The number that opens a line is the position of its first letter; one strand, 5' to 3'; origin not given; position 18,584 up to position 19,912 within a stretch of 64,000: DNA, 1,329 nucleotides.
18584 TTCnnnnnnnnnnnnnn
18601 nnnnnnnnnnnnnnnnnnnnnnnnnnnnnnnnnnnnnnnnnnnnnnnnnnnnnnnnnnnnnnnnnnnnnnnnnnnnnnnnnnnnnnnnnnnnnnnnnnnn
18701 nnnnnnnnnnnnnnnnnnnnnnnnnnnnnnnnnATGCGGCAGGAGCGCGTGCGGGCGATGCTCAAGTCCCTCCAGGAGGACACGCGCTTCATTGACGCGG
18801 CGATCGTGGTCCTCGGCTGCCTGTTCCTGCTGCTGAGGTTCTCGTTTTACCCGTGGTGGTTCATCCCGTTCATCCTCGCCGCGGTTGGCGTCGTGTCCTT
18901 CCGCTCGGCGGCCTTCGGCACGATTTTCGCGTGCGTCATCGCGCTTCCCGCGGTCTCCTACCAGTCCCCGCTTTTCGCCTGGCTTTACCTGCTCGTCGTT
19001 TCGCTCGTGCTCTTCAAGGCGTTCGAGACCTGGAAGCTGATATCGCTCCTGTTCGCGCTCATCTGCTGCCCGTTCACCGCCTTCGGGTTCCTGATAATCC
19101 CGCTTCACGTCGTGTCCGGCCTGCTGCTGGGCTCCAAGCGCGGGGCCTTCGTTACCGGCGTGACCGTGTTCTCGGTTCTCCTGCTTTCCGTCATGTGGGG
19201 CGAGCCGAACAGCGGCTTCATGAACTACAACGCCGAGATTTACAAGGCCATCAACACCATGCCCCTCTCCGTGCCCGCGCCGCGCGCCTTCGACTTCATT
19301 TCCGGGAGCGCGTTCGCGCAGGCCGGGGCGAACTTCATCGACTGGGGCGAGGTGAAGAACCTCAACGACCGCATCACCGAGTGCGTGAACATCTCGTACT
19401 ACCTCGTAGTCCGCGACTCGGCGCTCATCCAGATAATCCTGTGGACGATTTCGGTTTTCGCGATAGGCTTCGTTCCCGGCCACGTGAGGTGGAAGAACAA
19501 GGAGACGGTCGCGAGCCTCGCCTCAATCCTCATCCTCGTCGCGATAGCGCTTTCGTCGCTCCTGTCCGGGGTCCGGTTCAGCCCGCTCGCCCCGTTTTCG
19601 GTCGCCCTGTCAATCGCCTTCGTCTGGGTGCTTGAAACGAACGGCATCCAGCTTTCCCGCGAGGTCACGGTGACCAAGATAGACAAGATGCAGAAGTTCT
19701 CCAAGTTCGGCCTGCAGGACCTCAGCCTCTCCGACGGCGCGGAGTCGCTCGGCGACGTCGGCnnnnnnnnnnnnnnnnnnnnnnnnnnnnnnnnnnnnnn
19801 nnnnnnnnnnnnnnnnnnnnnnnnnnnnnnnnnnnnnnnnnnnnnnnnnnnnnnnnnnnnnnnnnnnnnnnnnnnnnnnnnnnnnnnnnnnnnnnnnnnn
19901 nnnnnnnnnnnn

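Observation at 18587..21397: Polytopic membrane domain fused to a Cdc48-type double AAA+ ATPase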

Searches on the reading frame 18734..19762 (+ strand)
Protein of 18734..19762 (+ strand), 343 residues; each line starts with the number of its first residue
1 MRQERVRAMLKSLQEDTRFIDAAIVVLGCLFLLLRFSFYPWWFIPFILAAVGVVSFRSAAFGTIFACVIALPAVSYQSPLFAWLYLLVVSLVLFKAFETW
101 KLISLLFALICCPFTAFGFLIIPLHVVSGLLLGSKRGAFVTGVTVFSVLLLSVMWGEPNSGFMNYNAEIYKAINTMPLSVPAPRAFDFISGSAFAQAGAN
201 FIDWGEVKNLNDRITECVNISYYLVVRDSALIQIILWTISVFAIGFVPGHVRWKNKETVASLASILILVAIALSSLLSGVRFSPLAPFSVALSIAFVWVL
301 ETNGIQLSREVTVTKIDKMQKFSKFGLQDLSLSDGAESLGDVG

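Call 22: predict_structure(alignment_id=A2)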
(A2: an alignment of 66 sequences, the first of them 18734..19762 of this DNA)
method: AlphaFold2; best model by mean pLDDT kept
length: 343 residues; sequences in the alignment: 66
mean_pLDDT: 93.7   pTM: 0.89
mean pLDDT of the five models: 93.7, 93.3, 92.6, 92.5, 92.3
residues with pLDDT >= 90: 297; 70-90: 30; 50-70: 15; < 50: 1
segments of 3 or more residues with pLDDT < 50: none
pLDDT, mean of each block of 10 residues (from residue 1): 91 90 98 97 98 98 98 96 95 97 98 97 98 97 98 95 95 88 96 97 92 94 97 98 97 96 98 98 98 98 93 90 77 58 52
secondary structure, 60 per line:
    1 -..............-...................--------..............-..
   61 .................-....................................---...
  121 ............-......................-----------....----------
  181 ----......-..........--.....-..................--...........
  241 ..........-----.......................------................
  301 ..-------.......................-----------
elements in order: H2-15 H17-35 H44-57 H59-77 H79-114 H118-132 H134-155 H167-170 H185-190 H192-201 H204-208 H210-227 H230-250 H256-278 H285-302 H310-332

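Call 37: search_protein_families(library=pfam, alignment_id=A3, max_evalue=5)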
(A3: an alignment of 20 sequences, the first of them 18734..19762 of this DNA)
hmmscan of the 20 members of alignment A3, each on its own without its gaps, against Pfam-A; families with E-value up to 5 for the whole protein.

A. member 1, window:18734-19762:+ (343 aa): 1 family
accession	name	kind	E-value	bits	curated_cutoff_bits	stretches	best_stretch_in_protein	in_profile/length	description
PF25323.1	6TM_PilS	-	0.18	11.9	27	1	259-300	101-142/189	PilS-like transmembrane domain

B. families by the number of members that match (of 20 scanned): 11 families
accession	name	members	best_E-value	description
PF19261.4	DUF5904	1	0.014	Domain of unknown function (DUF5904)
PF00508.23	PPV_E2_N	1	0.12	E2 (early) protein, N terminal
PF25323.1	6TM_PilS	1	0.18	PilS-like transmembrane domain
PF03118.21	RNA_pol_A_CTD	1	0.25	Bacterial RNA polymerase, alpha chain C terminal domain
PF09679.15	TraQ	1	0.41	Type-F conjugative transfer system pilin chaperone (TraQ)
PF19401.4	DUF5976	1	1.3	Family of unknown function (DUF5976)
PF12666.12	PrgI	1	1.4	PrgI family protein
PF06081.17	ArAE_1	1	1.6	Aromatic acid exporter family member 1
PF19529.4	DUF6057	1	4.2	Family of unknown function (DUF6057)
PF05313.17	Pox_P21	1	4.3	Poxvirus P21 membrane protein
PF15990.10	UPF0767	1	4.3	UPF0767 family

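Call 38: search_solved_structures(query=A3, max_evalue=10)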
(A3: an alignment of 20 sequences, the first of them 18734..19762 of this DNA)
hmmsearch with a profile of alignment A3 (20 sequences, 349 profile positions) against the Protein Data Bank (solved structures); distinct sequences matched with E-value up to 10: 2.
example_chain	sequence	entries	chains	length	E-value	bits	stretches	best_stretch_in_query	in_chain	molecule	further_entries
28sd_K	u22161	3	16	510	0.83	11.8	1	196-250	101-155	Head-tail connector protein | portal protein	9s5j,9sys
6yxq_A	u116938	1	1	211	2.3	10.3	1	167-266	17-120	Activating signal cointegrator 1 complex subunit 3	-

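Call 39: find_related_loci(query=A3, collection=genome_contigs, flank=10000)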
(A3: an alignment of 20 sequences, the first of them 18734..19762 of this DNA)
Query A3 (343 aa) in genome_contigs; peptide patterns used: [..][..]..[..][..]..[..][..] (x = any residue, [..] = any of these).
53 stretches matched a pattern; 49 encode a relative of the query (tblastn E <= 1e-3); 49 distinct loci.
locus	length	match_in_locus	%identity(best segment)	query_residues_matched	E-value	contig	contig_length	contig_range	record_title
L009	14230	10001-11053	54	1-343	1e-120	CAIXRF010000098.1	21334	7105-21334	uncultured Candidatus Micrarchaeota archaeon isolate AlinenSediments_bin-2344 genome assembly, contig: bin-2344:098/138,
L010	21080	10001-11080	52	1-343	2e-86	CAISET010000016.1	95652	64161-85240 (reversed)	uncultured Candidatus Micrarchaeota archaeon isolate AlinenSediments_bin-3476 genome assembly, contig: bin-3476:16/37, w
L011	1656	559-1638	52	1-343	2e-91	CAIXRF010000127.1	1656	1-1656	uncultured Candidatus Micrarchaeota archaeon isolate AlinenSediments_bin-2344 genome assembly, contig: bin-2344:127/138,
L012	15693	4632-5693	42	1-343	6e-80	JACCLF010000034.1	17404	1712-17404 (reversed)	MAG: Candidatus Micrarchaeota archaeon isolate Sv368 k141_6634683, whole genome shotgun sequence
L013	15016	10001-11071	41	1-343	3e-79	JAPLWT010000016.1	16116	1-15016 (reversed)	MAG: Candidatus Micrarchaeota archaeon isolate LacPavin_0920_SED3_MAG_48_13 LacPavin_0920_SED3_scaffold_1530605, whole g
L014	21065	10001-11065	42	1-343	1e-76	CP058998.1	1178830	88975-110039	MAG: Candidatus Fermentimicrarchaeum limneticum isolate Sv326 chromosome, complete genome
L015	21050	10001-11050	40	5-343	3e-75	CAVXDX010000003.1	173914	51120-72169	MAG: uncultured Candidatus Micrarchaeota archaeon isolate MFD04408.bin.1.57 genome assembly, contig: contig_116752, whol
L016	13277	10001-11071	42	1-343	2e-74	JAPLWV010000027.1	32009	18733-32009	MAG: Candidatus Micrarchaeota archaeon isolate LacPavin_0920_SED5_MAG_46_22 LacPavin_0920_SED5_scaffold_376148, whole ge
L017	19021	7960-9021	41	1-343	6e-75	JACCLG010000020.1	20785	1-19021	MAG: Candidatus Micrarchaeota archaeon isolate Sv174 k141_1512655, whole genome shotgun sequence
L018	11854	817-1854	37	1-343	7e-69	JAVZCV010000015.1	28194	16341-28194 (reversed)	MAG: Candidatus Micrarchaeia archaeon isolate DRTY-6_201705_bins_86 DRTY-6_201705_bins_86_scaffold_15, whole genome shot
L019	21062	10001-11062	40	1-343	4e-66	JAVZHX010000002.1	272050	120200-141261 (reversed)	MAG: Candidatus Micrarchaeia archaeon isolate DRTY-6_201901_bins_19 DRTY-6_201901_bins_19_scaffold_2, whole genome shotg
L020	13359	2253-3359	36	1-343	2e-65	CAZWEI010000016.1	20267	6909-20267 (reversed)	MAG TPA_asm: Candidatus Micrarchaeota archaeon isolate binchicken_co33_516 genome assembly, contig: NODE_2748_length_202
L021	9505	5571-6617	37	1-343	3e-61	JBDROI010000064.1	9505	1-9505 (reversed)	MAG: Candidatus Micrarchaeota archaeon isolate MEGAHIT-group-1.946 k141_13658862, whole genome shotgun sequence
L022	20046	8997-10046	38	1-343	2e-60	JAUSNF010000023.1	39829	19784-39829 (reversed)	MAG: Candidatus Burarchaeum sp. isolate E19_metabat.bin.22 E19_k141_715615, whole genome shotgun sequence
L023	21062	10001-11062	35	1-343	9e-59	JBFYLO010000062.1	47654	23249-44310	MAG: Candidatus Micrarchaeota archaeon isolate PPR_0038 k121_3207898, whole genome shotgun sequence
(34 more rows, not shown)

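Call 41: search_protein_representatives(alignment_id=A3)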
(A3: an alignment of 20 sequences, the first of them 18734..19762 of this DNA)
Query: 20 sequences, 349 profile positions. Proteins with E-value up to 0.001 (for the whole library): 72; up to 1e-10: 54; up to 1e-30: 34. The best 72 are listed.
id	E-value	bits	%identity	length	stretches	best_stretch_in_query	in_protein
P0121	8.0e-121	419.7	-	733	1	1-349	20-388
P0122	6.0e-114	397.1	-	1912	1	2-349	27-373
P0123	8.3e-114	396.6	-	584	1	1-349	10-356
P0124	9.4e-112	389.8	-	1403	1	1-349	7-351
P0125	5.6e-110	384.0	-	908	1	3-349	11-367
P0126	2.7e-109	381.7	-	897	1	2-349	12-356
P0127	2.2e-105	368.9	-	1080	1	2-349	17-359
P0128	6.5e-92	324.6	-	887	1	2-349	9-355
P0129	7.1e-91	321.2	-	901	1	1-349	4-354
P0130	3.4e-90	318.9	-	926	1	4-349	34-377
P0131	4.2e-86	305.5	-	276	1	1-262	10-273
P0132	4.4e-85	302.1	-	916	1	3-349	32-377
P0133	2.2e-80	286.6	-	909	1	4-349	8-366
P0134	3.0e-73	263.2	-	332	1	1-305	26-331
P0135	1.3e-70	254.6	-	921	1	1-349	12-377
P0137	2.4e-68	247.1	-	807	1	1-337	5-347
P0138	8.0e-63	228.9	-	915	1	2-349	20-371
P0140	1.0e-60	222.0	-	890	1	1-349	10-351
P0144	9.3e-45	169.5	-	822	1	1-349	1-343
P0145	1.2e-38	149.4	-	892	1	7-349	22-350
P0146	7.5e-38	146.8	-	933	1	5-348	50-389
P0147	2.2e-37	145.3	-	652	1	4-348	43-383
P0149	6.8e-35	137.1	-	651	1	9-349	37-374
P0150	8.3e-34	133.5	-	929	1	6-349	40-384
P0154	3.0e-32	128.4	-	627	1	9-349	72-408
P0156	1.9e-28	115.9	-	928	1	5-348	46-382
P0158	5.5e-27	111.1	-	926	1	16-313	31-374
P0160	8.9e-27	110.4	-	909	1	9-348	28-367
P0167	1.5e-18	83.3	-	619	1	3-349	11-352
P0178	2.7e-06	43.0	-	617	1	23-304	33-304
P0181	3.1e-05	39.5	-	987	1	15-301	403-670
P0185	7.8e-05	38.2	-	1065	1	26-132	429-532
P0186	8.5e-05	38.1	-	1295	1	21-252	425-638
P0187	1.0e-04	37.8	-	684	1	22-180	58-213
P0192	9.6e-04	34.6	-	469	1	26-179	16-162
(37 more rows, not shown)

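Call 42: search_protein_families(library=pfam, proteins=[P0147, P0149, P0154, P0167, P0178, P0181, P0185, P0186, P0187, P0192], max_evalue=0.0001)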
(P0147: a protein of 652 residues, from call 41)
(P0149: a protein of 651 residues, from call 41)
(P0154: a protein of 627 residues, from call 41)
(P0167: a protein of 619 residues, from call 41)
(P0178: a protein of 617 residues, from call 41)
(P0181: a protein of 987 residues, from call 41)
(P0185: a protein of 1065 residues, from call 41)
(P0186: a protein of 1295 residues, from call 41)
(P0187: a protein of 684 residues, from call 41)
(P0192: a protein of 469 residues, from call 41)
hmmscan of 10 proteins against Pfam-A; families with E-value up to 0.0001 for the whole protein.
P0147 (652 aa): 6 families
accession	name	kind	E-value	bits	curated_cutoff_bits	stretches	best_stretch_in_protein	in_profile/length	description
PF00004.35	AAA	-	4e-41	141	21.2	1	418-548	1-131/131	ATPase family associated with various cellular activities (AAA)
PF13191.12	AAA_16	-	6e-09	37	32.6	1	413-463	22-73/167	AAA ATPase domain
PF13401.12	AAA_22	-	2.2e-07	31.7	27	0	418-449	8-42/130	AAA domain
PF17862.7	AAA_lid_3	-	6.9e-07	29.2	27.2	1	571-600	2-31/45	AAA+ lid domain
PF13173.12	AAA_14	-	1.1e-05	25.8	27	1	418-487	5-75/129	AAA domain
PF07728.20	AAA_5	-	1.7e-05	25.3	22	0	418-488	2-80/139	AAA domain (dynein-related subfamily)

P0149 (651 aa): 4 families
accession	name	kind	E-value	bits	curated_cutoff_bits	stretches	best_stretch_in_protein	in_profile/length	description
PF00004.35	AAA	-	1.6e-40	139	21.2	1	408-537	1-130/131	ATPase family associated with various cellular activities (AAA)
PF17862.7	AAA_lid_3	-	1.6e-07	31.2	27.2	1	560-586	1-27/45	AAA+ lid domain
PF13401.12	AAA_22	-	7.5e-06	26.7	27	0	408-446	8-49/130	AAA domain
PF05496.18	RuvB_N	-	8.8e-05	22.8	27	0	405-482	33-102/159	Holliday junction DNA helicase RuvB P-loop domain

P0154 (627 aa): 7 families
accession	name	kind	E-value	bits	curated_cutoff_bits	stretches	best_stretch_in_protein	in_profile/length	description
PF00004.35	AAA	-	2.5e-38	131.9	21.2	1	442-572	1-131/131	ATPase family associated with various cellular activities (AAA)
PF13191.12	AAA_16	-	5.6e-07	30.6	32.6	0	440-472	25-60/167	AAA ATPase domain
PF13173.12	AAA_14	-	1.5e-06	28.7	27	1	441-524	4-76/129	AAA domain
PF05496.18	RuvB_N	-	4.3e-06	27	27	1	439-517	33-103/159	Holliday junction DNA helicase RuvB P-loop domain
PF13401.12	AAA_22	-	1.6e-05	25.7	27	0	442-473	8-42/130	AAA domain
PF25199.1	nSTAND_NTPase5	-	1.8e-05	25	34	1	399-517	6-115/145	Novel STAND NTPase 5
PF07728.20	AAA_5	-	2.9e-05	24.5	22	0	442-526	2-95/139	AAA domain (dynein-related subfamily)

P0167 (619 aa): 5 families
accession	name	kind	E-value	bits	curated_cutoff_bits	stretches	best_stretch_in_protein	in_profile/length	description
PF00004.35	AAA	-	4e-42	144.2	21.2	1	386-519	1-131/131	ATPase family associated with various cellular activities (AAA)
PF17862.7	AAA_lid_3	-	2.4e-14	53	27.2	1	541-576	1-36/45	AAA+ lid domain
PF07728.20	AAA_5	-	2.5e-05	24.8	22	1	386-456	2-80/139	AAA domain (dynein-related subfamily)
PF13173.12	AAA_14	-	3.1e-05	24.4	27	1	386-455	5-75/129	AAA domain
PF13401.12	AAA_22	-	8.9e-05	23.2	27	0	386-417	8-42/130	AAA domain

P0178 (617 aa): 1 family
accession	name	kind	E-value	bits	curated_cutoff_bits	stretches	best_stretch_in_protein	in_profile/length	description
PF00004.35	AAA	-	7.1e-09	36.6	21.2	1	380-501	1-130/131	ATPase family associated with various cellular activities (AAA)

P0181 (987 aa): 6 families
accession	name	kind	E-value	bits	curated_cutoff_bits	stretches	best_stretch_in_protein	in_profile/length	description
PF00004.35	AAA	-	2.9e-40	138.2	21.2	1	751-881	1-130/131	ATPase family associated with various cellular activities (AAA)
PF17862.7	AAA_lid_3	-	1.7e-13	50.3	27.2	1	904-952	1-44/45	AAA+ lid domain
PF13401.12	AAA_22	-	2.4e-06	28.3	27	1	751-805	8-64/130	AAA domain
PF07724.20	AAA_2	-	2e-05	25.2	27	1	749-839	4-99/166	AAA domain (Cdc48 subfamily)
PF13173.12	AAA_14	-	3.5e-05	24.3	27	1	750-820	4-75/129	AAA domain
PF13191.12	AAA_16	-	6.8e-05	23.9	32.6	0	749-784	25-63/167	AAA ATPase domain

P0185 (1065 aa): 4 families
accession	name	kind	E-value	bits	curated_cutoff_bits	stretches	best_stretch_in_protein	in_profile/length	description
PF00004.35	AAA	-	7.2e-42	143.4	21.2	1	774-904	1-130/131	ATPase family associated with various cellular activities (AAA)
PF17862.7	AAA_lid_3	-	1.8e-12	47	27.2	1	927-975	1-44/45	AAA+ lid domain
PF07724.20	AAA_2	-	7.3e-05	23.3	27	0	773-882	5-124/166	AAA domain (Cdc48 subfamily)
PF13173.12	AAA_14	-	8.4e-05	23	27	0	774-843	5-75/129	AAA domain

P0186 (1295 aa): 11 families
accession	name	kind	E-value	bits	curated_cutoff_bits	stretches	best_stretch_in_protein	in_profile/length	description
PF00004.35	AAA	-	2.9e-59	199.7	21.2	2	788-918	1-130/131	ATPase family associated with various cellular activities (AAA)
PF17862.7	AAA_lid_3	-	3.5e-20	71.6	27.2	1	941-983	1-43/45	AAA+ lid domain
PF01637.24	ATPase_2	-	3.2e-07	30.8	33.2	0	783-810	18-45/225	ATPase domain predominantly from Archaea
PF13173.12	AAA_14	-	1.1e-06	29.1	27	1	786-897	3-101/129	AAA domain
PF07724.20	AAA_2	-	3.6e-06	27.5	27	0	788-876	6-99/166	AAA domain (Cdc48 subfamily)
PF12775.13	AAA_7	-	8.7e-06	25.8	25.8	0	782-817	30-65/181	P-loop containing dynein motor region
PF05673.19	DUF815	-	1.9e-05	24.4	23.8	0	1066-1092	52-78/249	Protein of unknown function (DUF815)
PF13191.12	AAA_16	-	2.8e-05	25.1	32.6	0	786-820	25-62/167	AAA ATPase domain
PF02367.23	TsaE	-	4.1e-05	24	26.6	0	783-813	19-49/128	Threonylcarbamoyl adenosine biosynthesis protein TsaE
PF05496.18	RuvB_N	-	5.4e-05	23.4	27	0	783-858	31-98/159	Holliday junction DNA helicase RuvB P-loop domain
PF07728.20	AAA_5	-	5.9e-05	23.5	22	0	787-857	1-79/139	AAA domain (dynein-related subfamily)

P0187 (684 aa): 0 families

P0192 (469 aa): 1 family
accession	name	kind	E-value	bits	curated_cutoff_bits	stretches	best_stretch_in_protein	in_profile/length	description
PF00211.25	Guanylate_cyc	-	1.1e-14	54.8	21.9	1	301-451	9-171/183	Adenylate and Guanylate cyclase catalytic domain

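Call 43: list_cluster_members(proteins=[P0147, P0149, P0154, P0167, P0178, P0181, P0185, P0186, P0146, P0150])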
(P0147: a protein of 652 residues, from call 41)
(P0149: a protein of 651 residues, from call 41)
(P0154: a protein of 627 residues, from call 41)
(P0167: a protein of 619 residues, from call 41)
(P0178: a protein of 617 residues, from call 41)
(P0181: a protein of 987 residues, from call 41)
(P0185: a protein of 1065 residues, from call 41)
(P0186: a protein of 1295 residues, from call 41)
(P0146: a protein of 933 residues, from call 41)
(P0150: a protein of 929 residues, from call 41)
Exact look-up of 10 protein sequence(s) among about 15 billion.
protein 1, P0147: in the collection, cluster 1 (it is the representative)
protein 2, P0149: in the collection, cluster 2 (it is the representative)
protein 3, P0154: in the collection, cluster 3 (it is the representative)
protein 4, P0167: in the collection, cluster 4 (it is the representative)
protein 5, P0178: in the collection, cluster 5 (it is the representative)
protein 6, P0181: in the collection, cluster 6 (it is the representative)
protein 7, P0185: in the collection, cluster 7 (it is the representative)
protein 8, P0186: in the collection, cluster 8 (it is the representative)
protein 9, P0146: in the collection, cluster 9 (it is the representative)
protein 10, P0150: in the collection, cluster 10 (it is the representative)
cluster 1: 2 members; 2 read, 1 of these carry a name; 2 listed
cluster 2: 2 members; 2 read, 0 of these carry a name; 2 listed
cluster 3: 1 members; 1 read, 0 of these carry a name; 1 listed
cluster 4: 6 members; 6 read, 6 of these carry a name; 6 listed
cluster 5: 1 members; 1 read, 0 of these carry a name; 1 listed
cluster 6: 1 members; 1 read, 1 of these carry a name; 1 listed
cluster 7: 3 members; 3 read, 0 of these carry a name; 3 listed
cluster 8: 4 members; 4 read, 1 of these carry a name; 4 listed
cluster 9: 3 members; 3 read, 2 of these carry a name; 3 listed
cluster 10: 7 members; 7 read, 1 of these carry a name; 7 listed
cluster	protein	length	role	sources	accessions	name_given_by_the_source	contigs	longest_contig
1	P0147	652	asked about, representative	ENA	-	-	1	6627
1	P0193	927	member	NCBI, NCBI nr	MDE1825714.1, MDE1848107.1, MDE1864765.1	MAG: AAA family ATPase [Candidatus Micrarchaeota archaeon] | AAA family ATPase [Candidatus Micrarchaeota archaeon]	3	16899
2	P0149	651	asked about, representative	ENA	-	-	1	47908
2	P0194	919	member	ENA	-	-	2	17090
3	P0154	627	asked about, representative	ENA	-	-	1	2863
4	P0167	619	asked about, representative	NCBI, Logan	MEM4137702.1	MAG: ATP-binding protein [Candidatus Anstonellaceae archaeon]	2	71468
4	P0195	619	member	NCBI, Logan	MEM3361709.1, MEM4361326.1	MAG: AAA family ATPase [Candidatus Anstonellaceae archaeon]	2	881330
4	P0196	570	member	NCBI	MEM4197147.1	MAG: ATP-binding protein, partial [Candidatus Anstonellaceae archaeon]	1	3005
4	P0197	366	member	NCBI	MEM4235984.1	MAG: hypothetical protein QXV44_02970, partial [Candidatus Anstonellaceae archaeon]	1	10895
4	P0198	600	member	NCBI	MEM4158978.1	MAG: ATP-binding protein, partial [Candidatus Anstonellaceae archaeon]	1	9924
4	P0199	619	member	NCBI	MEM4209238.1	MAG: ATP-binding protein [Candidatus Anstonellaceae archaeon]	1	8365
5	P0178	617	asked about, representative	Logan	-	-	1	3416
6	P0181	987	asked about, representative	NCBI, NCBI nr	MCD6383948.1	MAG: AAA family ATPase [Thermoplasmata archaeon] | AAA family ATPase [Thermoplasmata archaeon]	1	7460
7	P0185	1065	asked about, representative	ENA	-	-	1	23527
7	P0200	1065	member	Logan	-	-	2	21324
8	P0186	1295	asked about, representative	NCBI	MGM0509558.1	MAG: AAA family ATPase [Thermoplasmatota archaeon]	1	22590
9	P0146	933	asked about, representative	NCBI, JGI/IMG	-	-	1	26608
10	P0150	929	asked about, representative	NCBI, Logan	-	-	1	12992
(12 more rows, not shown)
